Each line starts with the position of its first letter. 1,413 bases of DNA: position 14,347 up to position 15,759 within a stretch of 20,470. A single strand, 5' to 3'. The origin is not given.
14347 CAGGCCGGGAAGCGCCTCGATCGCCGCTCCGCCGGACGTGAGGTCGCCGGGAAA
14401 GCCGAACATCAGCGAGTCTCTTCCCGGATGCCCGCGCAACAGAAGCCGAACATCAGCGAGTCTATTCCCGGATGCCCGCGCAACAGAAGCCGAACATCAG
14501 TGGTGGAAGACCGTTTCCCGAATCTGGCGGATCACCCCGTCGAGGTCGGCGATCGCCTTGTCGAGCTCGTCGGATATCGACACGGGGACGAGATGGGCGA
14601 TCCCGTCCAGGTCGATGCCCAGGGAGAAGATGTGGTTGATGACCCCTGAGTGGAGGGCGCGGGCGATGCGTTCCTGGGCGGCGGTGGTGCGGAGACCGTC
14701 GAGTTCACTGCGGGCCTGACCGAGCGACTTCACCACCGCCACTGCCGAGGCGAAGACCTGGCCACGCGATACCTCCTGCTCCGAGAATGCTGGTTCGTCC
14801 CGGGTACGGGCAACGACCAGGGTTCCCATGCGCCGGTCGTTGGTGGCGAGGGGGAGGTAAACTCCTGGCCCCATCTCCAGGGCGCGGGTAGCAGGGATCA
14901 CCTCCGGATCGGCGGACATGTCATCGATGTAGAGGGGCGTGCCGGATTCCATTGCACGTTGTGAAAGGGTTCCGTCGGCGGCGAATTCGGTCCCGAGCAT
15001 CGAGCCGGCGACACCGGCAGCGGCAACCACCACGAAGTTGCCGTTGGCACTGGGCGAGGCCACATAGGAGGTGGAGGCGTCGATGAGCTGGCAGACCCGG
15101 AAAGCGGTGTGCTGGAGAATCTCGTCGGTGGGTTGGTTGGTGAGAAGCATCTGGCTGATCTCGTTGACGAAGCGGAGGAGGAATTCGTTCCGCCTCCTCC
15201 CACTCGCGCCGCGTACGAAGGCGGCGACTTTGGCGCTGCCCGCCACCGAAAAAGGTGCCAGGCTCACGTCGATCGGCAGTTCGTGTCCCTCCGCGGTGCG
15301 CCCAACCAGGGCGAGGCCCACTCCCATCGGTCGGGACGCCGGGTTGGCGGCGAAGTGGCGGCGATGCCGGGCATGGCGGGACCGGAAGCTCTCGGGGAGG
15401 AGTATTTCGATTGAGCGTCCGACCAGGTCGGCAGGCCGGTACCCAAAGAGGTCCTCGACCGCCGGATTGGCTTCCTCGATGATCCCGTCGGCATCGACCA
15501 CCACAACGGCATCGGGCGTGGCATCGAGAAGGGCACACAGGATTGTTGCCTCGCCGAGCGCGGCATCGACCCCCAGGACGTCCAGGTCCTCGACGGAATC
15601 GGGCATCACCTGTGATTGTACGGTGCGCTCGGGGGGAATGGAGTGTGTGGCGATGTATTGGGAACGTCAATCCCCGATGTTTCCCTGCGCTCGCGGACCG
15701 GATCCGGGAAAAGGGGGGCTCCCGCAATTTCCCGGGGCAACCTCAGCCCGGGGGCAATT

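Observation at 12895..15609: Tandem paralogous PAS-GAF-HisKA_3 sensor kinases, one without an ATPase domain, separated by a 44-bp duplication that builds stop/start-coupled mini-ORFs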

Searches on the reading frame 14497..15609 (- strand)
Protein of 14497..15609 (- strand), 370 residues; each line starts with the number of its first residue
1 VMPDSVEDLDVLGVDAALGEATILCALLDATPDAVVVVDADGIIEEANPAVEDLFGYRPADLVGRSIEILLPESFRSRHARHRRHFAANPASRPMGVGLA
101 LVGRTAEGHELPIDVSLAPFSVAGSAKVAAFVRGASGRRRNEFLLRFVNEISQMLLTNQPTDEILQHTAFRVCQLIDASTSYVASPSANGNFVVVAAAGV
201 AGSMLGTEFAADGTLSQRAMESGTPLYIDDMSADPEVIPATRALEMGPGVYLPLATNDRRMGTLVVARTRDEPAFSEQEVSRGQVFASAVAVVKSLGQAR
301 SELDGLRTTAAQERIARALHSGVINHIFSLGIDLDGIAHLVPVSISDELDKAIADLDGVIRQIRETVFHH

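Call 4: search_protein_families(library=pfam, proteins=[window:14497-15609:-], max_evalue=0.1)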
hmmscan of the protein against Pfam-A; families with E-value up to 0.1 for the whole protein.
window:14497-15609:- (370 aa): 10 families
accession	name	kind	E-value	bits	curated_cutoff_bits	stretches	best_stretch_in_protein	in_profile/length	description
PF00989.32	PAS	-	3.2e-13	50.1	22.6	1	26-119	5-95/113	PAS fold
PF08448.16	PAS_4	-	1.1e-11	45.3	23.1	1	28-119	1-87/110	PAS fold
PF13185.12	GAF_2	-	7.4e-11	42.8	28.6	1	161-292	4-133/136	GAF domain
PF13188.13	PAS_8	-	6.6e-10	39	21.8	1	24-75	3-51/65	PAS domain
PF13426.13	PAS_9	-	6.7e-10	39.6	27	1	32-123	1-87/103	PAS domain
PF13492.12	GAF_3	-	3e-09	37.8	27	1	162-290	3-123/129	GAF domain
PF01590.32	GAF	-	2.4e-08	35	22.4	1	162-292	3-131/133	GAF domain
PF24820.1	Diguanyl_cycl_sensor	-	0.00015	22.1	28.1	1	29-119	3-95/109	Diguanylate cyclase-like sensor domain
PF07730.19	HisKA_3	-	0.00038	21.4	24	1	313-368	3-61/68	Histidine kinase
PF08447.18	PAS_3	-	0.028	15.1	25.6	1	46-81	3-40/89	PAS fold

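Call 9: find_homologous_proteins(query=window:14497-15609:-)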
Query window:14497-15609:- (370 aa): 48 proteins with E <= 0.001 among 8000 candidates.
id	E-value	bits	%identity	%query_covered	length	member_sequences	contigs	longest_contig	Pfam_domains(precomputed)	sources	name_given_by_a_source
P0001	5.2e-231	784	99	100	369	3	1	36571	PF13426.14,PF13188.14,PF13185.13,PF01590.33,PF08448.17,PF13492.13,PF00989.32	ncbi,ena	-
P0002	1.4e-87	312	48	93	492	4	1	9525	PF13426.14,PF13188.14,PF13185.13,PF01590.33,PF07730.20,PF08448.17,PF02518.32,PF00989.32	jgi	-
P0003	7.8e-83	297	45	94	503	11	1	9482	PF13426.14,PF13185.13,PF01590.33,PF07730.20,PF08448.17,PF02518.32,PF13492.13,PF00989.32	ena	-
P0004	4.8e-79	284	44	94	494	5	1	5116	PF13426.14,PF13185.13,PF01590.33,PF07730.20,PF08448.17,PF02518.32,PF13492.13,PF00989.32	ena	-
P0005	1.4e-75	273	45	93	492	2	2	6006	PF13426.14,PF13185.13,PF01590.33,PF13581.13,PF07730.20,PF08448.17,PF02518.32,PF13492.13,PF00989.32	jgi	jgi:PAS domain S-box-containing protein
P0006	9.3e-46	175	41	42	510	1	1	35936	PF13426.14,PF13188.14,PF12860.14,PF24820.2,PF08448.17,PF02518.32,PF00512.32,PF00989.32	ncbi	-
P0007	7.7e-39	152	41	37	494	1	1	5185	PF08447.19,PF13426.14,PF13188.14,PF12860.14,PF24820.2,PF08448.17,PF02518.32,PF00512.32,PF00989.32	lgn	-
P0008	9.2e-37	145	34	34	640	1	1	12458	PF08447.19,PF13426.14,PF13188.14,PF24820.2,PF08448.17,PF02518.32,PF00512.32,PF00989.32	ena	-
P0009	1.5e-35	141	39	31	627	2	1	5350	PF08447.19,PF13426.14,PF13188.14,PF24820.2,PF08448.17,PF02518.32,PF00512.32,PF00989.32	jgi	jgi:PAS domain S-box-containing protein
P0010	3.4e-25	107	42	29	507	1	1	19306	PF13426.14,PF13188.14,PF12860.14,PF24820.2,PF08448.17,PF02518.32,PF00512.32,PF00989.32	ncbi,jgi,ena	jgi:PAS domain S-box-containing protein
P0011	3.7e-25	107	54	29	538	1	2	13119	PF13426.14,PF13188.14,PF24820.2,PF08448.17,PF02518.32,PF00512.32,PF00989.32,PF00072.31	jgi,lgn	jgi:PAS domain S-box-containing protein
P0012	4.1e-25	107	29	34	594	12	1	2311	PF13596.13,PF08447.19,PF13426.14,PF13188.14,PF12860.14,PF24820.2,PF08448.17,PF00989.32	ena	-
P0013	2.0e-23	101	37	42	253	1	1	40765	PF08447.19,PF13426.14,PF13188.14,PF12860.14,PF24820.2,PF08448.17,PF00989.32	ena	-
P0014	1.3e-22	99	39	31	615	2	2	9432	PF08447.19,PF13426.14,PF13188.14,PF12860.14,PF07730.20,PF08448.17,PF02518.32,PF00989.32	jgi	jgi:PAS domain S-box-containing protein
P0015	9.2e-22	96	43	36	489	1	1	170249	PF13426.14,PF13188.14,PF08448.17,PF02518.32,PF00512.32,PF13493.12,PF00989.32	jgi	-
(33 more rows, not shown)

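Call 10: find_encoding_contigs(protein=P0001, flank=10000, max_places=6)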
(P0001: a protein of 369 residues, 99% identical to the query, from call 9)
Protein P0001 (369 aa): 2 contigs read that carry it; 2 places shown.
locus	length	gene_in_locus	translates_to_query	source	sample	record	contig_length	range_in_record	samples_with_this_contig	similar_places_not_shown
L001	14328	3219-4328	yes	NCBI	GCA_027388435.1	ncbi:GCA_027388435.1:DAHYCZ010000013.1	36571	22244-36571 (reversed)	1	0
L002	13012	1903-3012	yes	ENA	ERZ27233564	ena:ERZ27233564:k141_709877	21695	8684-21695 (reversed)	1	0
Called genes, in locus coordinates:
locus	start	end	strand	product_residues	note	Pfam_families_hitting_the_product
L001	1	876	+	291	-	?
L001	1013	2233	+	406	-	PF01590:GAF (faint), PF13185:GAF_2 (weak), PF07730:HisKA_3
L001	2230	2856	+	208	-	PF00072:Response_reg, PF23198:PDE8A_N (weak), PF00196:GerE, PF08281:Sigma70_r4_2 (weak)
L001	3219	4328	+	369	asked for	PF00989:PAS, PF13188:PAS_8, PF08448:PAS_4, PF13426:PAS_9, PF01590:GAF, PF13185:GAF_2, PF13492:GAF_3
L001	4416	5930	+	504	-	PF00989:PAS, PF08448:PAS_4, PF13188:PAS_8, PF13426:PAS_9, PF01590:GAF, PF13185:GAF_2, PF13492:GAF_3 (weak)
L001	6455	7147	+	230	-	-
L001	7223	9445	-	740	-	PF00676:E1_dh, PF02779:Transket_pyr, PF02780:Transketolase_C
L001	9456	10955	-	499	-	PF00171:Aldedh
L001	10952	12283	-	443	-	PF00202:Aminotran_3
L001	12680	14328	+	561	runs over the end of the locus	PF00501:AMP-binding, PF13193:AMP-binding_C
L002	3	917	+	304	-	?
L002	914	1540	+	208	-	PF00072:Response_reg, PF23198:PDE8A_N (weak), PF00196:GerE, PF08281:Sigma70_r4_2 (weak)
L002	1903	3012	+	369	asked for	PF00989:PAS, PF13188:PAS_8, PF08448:PAS_4, PF13426:PAS_9, PF01590:GAF, PF13185:GAF_2, PF13492:GAF_3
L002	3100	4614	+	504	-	PF00989:PAS, PF08448:PAS_4, PF13188:PAS_8, PF13426:PAS_9, PF01590:GAF, PF13185:GAF_2, PF13492:GAF_3 (weak)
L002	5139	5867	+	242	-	-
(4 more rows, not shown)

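Call 16: find_related_loci(query=A2, collection=genome_contigs, flank=6000)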
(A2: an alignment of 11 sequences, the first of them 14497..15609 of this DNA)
Query A2 (370 aa) in genome_contigs; peptide patterns used: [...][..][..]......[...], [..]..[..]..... (x = any residue, [..] = any of these).
600 stretches matched a pattern (row limit reached: there are more); 294 encode a relative of the query (tblastn E <= 1e-3); the best 80 are kept; 80 distinct loci.
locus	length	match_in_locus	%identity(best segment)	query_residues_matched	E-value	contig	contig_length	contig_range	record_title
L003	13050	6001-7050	44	21-369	8e-89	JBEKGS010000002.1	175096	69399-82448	MAG: Acidimicrobiales bacterium isolate SPRUCE 259 SPRUCE_259_2, whole genome shotgun sequence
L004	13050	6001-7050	46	21-368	2e-85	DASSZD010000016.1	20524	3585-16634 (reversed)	MAG TPA_asm: Acidimicrobiales bacterium isolate SMAG_U698 k141_1653931, whole genome shotgun sequence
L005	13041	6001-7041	44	24-369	1e-83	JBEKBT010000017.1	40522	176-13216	MAG: Acidimicrobiales bacterium isolate SPRUCE 142 SPRUCE_142_17, whole genome shotgun sequence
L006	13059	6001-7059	41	17-368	8e-75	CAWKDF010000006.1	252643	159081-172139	MAG: uncultured Acidimicrobiaceae bacterium isolate MFD05512.bin.2.147 genome assembly, contig: contig_47403, whole geno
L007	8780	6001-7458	45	13-368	6e-31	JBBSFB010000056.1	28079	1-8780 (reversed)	MAG: Acidimicrobiia bacterium isolate LS1_sbin.76 LS1_sbin.76_K_1509324_L_28079_cov_40.4211, whole genome shotgun sequen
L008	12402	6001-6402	43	22-154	6e-29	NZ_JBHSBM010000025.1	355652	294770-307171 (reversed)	Planomonospora corallina strain TBRC 4489 GCM70011548_47, whole genome shotgun sequence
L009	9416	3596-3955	48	26-145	6e-28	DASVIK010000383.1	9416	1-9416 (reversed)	MAG TPA_asm: Candidatus Limnocylindrales bacterium isolate SMAG_U2991 k141_215333, whole genome shotgun sequence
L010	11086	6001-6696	31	139-368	2e-26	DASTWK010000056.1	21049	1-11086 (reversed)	MAG TPA_asm: Mycobacteriales bacterium isolate SMAG_U2386 k141_1047760, whole genome shotgun sequence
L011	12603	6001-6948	26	24-368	8e-25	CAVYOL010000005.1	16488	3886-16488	MAG: uncultured Acidimicrobiia bacterium isolate MFD05841.bin.2.228 genome assembly, contig: contig_45813, whole genome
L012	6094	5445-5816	42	18-141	4e-25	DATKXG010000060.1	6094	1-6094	MAG TPA_asm: Ilumatobacteraceae bacterium isolate SMAG_U14185 k141_2443329, whole genome shotgun sequence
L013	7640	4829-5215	43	18-146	1e-24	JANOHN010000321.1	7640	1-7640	MAG: Acidimicrobiia bacterium isolate SOY_63_metabat_465 SOY_63_k141_3394944, whole genome shotgun sequence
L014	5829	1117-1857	42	18-142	8e-24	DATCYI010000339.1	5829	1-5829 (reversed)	MAG TPA_asm: Acidimicrobiales bacterium isolate SMAG_U7461 k141_46326, whole genome shotgun sequence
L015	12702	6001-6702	32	139-368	9e-24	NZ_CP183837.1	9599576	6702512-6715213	Streptomyces boninensis strain TBRC7755 chromosome, complete genome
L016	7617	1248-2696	45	21-368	9e-24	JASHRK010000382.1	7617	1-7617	MAG: Acidimicrobiales bacterium isolate JOPF099 JOPF_N14C_contig_287007, whole genome shotgun sequence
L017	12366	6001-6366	42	17-138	1e-23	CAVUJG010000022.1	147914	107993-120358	MAG: Ilumatobacteraceae bacterium isolate MFD01721.bin.3.271 genome assembly, contig: contig_61840, whole genome shotgun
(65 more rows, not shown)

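Call 18: find_encoding_contigs(protein=P0002, flank=5000, max_places=3)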
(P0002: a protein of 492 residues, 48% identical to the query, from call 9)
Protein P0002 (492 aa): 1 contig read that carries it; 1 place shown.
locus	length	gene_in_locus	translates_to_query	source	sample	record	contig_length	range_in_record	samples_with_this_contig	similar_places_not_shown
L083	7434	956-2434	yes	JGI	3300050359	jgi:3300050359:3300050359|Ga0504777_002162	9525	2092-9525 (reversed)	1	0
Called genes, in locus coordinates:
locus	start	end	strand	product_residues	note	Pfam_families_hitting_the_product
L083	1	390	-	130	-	?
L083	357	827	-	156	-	PF00582:Usp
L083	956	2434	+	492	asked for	PF00989:PAS, PF08448:PAS_4, PF13188:PAS_8, PF13426:PAS_9, PF01590:GAF, PF13185:GAF_2, PF07730:HisKA_3, PF02518:HATPase_c (weak)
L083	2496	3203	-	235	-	PF00005:ABC_tran, PF02463:SMC_N (weak), PF13304:AAA_21 (weak)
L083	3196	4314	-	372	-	PF12704:MacB_PCD, PF02687:FtsX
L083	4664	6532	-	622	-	PF00664:ABC_membrane, PF00005:ABC_tran, PF02463:SMC_N (faint)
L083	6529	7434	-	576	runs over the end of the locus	PF00664:ABC_membrane, PF00005:ABC_tran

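Call 19: find_encoding_contigs(protein=P0003, flank=5000, max_places=3)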
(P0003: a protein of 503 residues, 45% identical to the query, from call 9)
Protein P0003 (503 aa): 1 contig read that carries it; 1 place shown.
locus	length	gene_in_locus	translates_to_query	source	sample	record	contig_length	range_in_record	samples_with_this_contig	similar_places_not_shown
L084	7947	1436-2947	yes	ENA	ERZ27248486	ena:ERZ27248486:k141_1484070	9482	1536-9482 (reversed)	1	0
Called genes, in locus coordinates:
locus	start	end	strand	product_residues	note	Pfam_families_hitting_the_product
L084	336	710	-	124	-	-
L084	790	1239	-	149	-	PF10604:Polyketide_cyc2, PF03364:Polyketide_cyc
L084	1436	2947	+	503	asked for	PF00989:PAS, PF08448:PAS_4, PF13426:PAS_9, PF01590:GAF, PF13185:GAF_2, PF13492:GAF_3 (weak), PF07730:HisKA_3, PF02518:HATPase_c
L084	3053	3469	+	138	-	PF12900:Pyridox_ox_2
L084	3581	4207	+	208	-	PF01066:CDP-OH_P_transf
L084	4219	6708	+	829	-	PF00483:NTP_transferase, PF12804:NTP_transf_3, PF00132:Hexapep (weak), PF25084:LbH_EIF2B, PF25087:GMPPB_C, PF02878:PGM_PMM_I, PF02879:PGM_PMM_II, PF02880:PGM_PMM_III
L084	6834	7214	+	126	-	PF01597:GCV_H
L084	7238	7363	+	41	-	-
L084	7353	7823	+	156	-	PF12773:DZR (weak), PF13240:Zn_Ribbon_1, PF16697:Yop-YscD_cpl, PF00498:FHA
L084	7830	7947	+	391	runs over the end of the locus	PF00376:MerR (weak), PF13411:MerR_1, PF28507:Rv1828_C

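Call 23: list_cluster_members(proteins=[P0001, P0049])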
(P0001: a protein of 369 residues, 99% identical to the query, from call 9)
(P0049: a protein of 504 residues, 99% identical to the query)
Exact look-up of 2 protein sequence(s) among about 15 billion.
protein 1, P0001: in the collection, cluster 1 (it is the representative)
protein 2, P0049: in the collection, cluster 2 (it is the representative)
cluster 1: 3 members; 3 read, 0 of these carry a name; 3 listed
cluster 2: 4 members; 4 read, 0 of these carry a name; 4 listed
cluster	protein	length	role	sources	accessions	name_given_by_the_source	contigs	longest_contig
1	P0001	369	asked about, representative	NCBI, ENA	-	-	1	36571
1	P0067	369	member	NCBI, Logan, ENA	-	-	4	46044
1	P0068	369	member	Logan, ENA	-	-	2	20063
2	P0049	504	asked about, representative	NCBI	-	-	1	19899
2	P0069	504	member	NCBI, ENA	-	-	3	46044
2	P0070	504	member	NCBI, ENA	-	-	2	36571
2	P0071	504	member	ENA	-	-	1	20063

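Call 24: find_encoding_contigs(protein=P0067, flank=10000, max_places=6)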
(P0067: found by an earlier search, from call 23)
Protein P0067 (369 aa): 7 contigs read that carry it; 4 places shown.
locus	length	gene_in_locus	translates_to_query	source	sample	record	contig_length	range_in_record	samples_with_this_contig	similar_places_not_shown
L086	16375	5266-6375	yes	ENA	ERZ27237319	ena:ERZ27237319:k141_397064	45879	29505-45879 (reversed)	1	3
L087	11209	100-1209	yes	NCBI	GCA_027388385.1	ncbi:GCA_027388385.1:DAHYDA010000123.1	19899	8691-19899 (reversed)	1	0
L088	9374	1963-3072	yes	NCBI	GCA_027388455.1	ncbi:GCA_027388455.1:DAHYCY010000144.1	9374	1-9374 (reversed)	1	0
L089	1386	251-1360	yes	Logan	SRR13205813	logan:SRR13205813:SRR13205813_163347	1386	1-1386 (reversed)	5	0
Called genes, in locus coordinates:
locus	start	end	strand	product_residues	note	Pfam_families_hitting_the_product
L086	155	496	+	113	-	PF01527:HTH_Tnp_1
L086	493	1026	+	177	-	PF13276:HTH_21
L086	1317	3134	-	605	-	PF06271:RDD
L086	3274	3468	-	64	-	-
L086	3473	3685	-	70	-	PF07927:HicA_toxin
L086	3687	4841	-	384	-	PF14659:Phage_int_SAM_3, PF00589:Phage_integrase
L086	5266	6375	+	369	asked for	PF00989:PAS, PF13188:PAS_8, PF08448:PAS_4, PF13426:PAS_9, PF01590:GAF, PF13185:GAF_2, PF13492:GAF_3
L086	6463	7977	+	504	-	PF00989:PAS, PF08448:PAS_4, PF13188:PAS_8, PF13426:PAS_9, PF01590:GAF, PF13185:GAF_2, PF13492:GAF_3 (weak)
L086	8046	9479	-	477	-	PF01145:Band_7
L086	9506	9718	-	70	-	-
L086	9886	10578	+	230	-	-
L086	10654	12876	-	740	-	PF00676:E1_dh, PF02779:Transket_pyr, PF02780:Transketolase_C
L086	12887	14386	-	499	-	PF00171:Aldedh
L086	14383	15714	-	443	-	PF00202:Aminotran_3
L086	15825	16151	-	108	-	PF13744:HTH_37, PF24250:HVO_2718 (weak), PF12844:HTH_19 (weak), PF13560:HTH_31, PF01381:HTH_3, PF13412:HTH_24 (weak)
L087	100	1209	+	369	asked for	PF00989:PAS, PF13188:PAS_8, PF08448:PAS_4, PF13426:PAS_9, PF01590:GAF, PF13185:GAF_2, PF13492:GAF_3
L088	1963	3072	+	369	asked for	PF00989:PAS, PF13188:PAS_8, PF08448:PAS_4, PF13426:PAS_9, PF01590:GAF, PF13185:GAF_2, PF13492:GAF_3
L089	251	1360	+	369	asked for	PF00989:PAS, PF13188:PAS_8, PF08448:PAS_4, PF13426:PAS_9, PF01590:GAF, PF13185:GAF_2, PF13492:GAF_3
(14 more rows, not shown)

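Call 25: find_encoding_contigs(protein=P0068, flank=10000, max_places=6)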
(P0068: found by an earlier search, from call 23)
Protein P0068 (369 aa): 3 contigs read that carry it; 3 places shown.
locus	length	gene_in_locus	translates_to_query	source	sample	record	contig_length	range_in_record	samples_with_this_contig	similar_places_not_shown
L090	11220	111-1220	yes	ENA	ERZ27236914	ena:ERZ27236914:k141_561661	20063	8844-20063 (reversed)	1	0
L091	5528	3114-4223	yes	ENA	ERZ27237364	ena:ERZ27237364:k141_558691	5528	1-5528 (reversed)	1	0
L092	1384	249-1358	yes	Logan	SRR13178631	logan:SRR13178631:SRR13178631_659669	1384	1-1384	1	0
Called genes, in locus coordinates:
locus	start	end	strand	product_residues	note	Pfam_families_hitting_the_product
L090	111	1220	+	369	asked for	PF00989:PAS, PF13188:PAS_8, PF08448:PAS_4, PF13426:PAS_9, PF01590:GAF, PF13185:GAF_2, PF13492:GAF_3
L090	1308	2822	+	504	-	PF00989:PAS, PF08448:PAS_4, PF13188:PAS_8, PF13426:PAS_9, PF01590:GAF, PF13185:GAF_2, PF13492:GAF_3 (weak)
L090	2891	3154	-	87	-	-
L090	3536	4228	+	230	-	-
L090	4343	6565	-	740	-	PF00676:E1_dh, PF02779:Transket_pyr, PF02780:Transketolase_C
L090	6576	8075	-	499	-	PF00171:Aldedh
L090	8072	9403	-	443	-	PF00202:Aminotran_3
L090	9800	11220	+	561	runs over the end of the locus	PF00501:AMP-binding, PF13193:AMP-binding_C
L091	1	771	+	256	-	?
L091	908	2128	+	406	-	PF01590:GAF (faint), PF13185:GAF_2 (weak), PF07730:HisKA_3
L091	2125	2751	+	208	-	PF00072:Response_reg, PF23198:PDE8A_N (weak), PF00196:GerE, PF08281:Sigma70_r4_2 (weak)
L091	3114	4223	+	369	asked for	PF00989:PAS, PF13188:PAS_8, PF08448:PAS_4, PF13426:PAS_9, PF01590:GAF, PF13185:GAF_2, PF13492:GAF_3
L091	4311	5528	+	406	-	?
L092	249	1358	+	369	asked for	PF00989:PAS, PF13188:PAS_8, PF08448:PAS_4, PF13426:PAS_9, PF01590:GAF, PF13185:GAF_2, PF13492:GAF_3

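Call 33: search_protein_families(library=pfam, proteins=[L001:1013-2233:+, L001:2230-2856:+, L001:1-876:+], max_evalue=0.01)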
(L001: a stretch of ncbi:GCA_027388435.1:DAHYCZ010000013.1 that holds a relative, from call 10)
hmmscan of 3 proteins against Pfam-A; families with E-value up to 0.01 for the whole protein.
L001:1013-2233:+ (406 aa): 3 families
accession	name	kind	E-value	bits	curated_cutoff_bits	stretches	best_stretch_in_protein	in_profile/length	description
PF07730.19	HisKA_3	-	4e-11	43.7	24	1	173-234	1-64/68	Histidine kinase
PF13185.12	GAF_2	-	9.8e-07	29.5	28.6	1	17-157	3-136/136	GAF domain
PF01590.32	GAF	-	8.9e-06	26.7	22.4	1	18-156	2-133/133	GAF domain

L001:2230-2856:+ (208 aa): 8 families
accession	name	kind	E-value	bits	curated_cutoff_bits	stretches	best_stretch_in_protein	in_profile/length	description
PF00072.30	Response_reg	-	5.7e-19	68.8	30.2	1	4-115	2-110/111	Response regulator receiver domain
PF00196.25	GerE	-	1.8e-18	66.4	23.5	1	148-201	3-56/57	Bacterial regulatory proteins, luxR family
PF08281.18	Sigma70_r4_2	-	5.7e-06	26.3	25.7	1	147-184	10-48/54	Sigma-70, region 4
PF23198.2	PDE8A_N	-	1.2e-05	25.7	29.6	1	31-119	39-132/147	PDE8A-like, N-terminal domain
PF04545.22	Sigma70_r4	-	0.0011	18.9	24.1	1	147-189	4-47/50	Sigma-70, region 4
PF13412.12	HTH_24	-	0.0027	17.7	21.9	0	150-188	3-43/48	Winged helix-turn-helix DNA-binding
PF13936.12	HTH_38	-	0.0049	17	27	0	147-179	4-37/44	Helix-turn-helix domain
PF13384.12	HTH_23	-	0.0064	16.7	24.6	0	153-180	8-35/50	Homeodomain-like domain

L001:1-876:+ (291 aa): 2 families
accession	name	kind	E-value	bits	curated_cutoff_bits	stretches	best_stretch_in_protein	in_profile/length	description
PF13193.12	AMP-binding_C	-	1.3e-24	87.4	24.5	1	174-252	2-76/76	AMP-binding enzyme C-terminal domain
PF00501.34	AMP-binding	-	3.2e-16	59.6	29.9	1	12-108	278-375/384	AMP-binding enzyme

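Call 87: search_protein_families(library=ncbifam, proteins=[window:14500-15606:-], max_evalue=0.01)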
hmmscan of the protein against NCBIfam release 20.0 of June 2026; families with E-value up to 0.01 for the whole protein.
window:14500-15606:- (369 aa): 8 families
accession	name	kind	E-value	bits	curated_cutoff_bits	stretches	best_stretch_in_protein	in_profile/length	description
NF041777.1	sens_FixL_Rhizob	equivalog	8.9e-16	57.6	850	1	22-135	124-237/485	sensor protein FixL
TIGR00229.1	sensory_box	domain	3e-15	56.5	22.9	1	23-139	7-121/126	PAS domain S-box protein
NF008467.0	PRK11359.1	equivalog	8.4e-08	30.7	857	1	21-136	12-127/800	oxygen-sensing cyclic-di-GMP phosphodiesterase DosP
TIGR02040.1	PpsR-CrtJ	equivalog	0.00034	19.8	275.4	1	14-67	243-299/442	transcriptional regulator PpsR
NF008468.0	PRK11360.1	equivalog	0.00064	18.2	646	1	26-73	273-320/616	two-component system sensor histidine kinase AtoS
NF008085.0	PRK10820.1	equivalog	0.0031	16.2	576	1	19-72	78-131/520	transcriptional regulator TyrR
NF045675.1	PhdiestaseDibA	equivalog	0.0056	15.1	980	1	24-82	81-132/623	phosphodiesterase DibA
NF041593.1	histid_kinase_PdhS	equivalog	0.0083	14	2000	0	23-113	669-759/1041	cell-division control histidine kinase PdhS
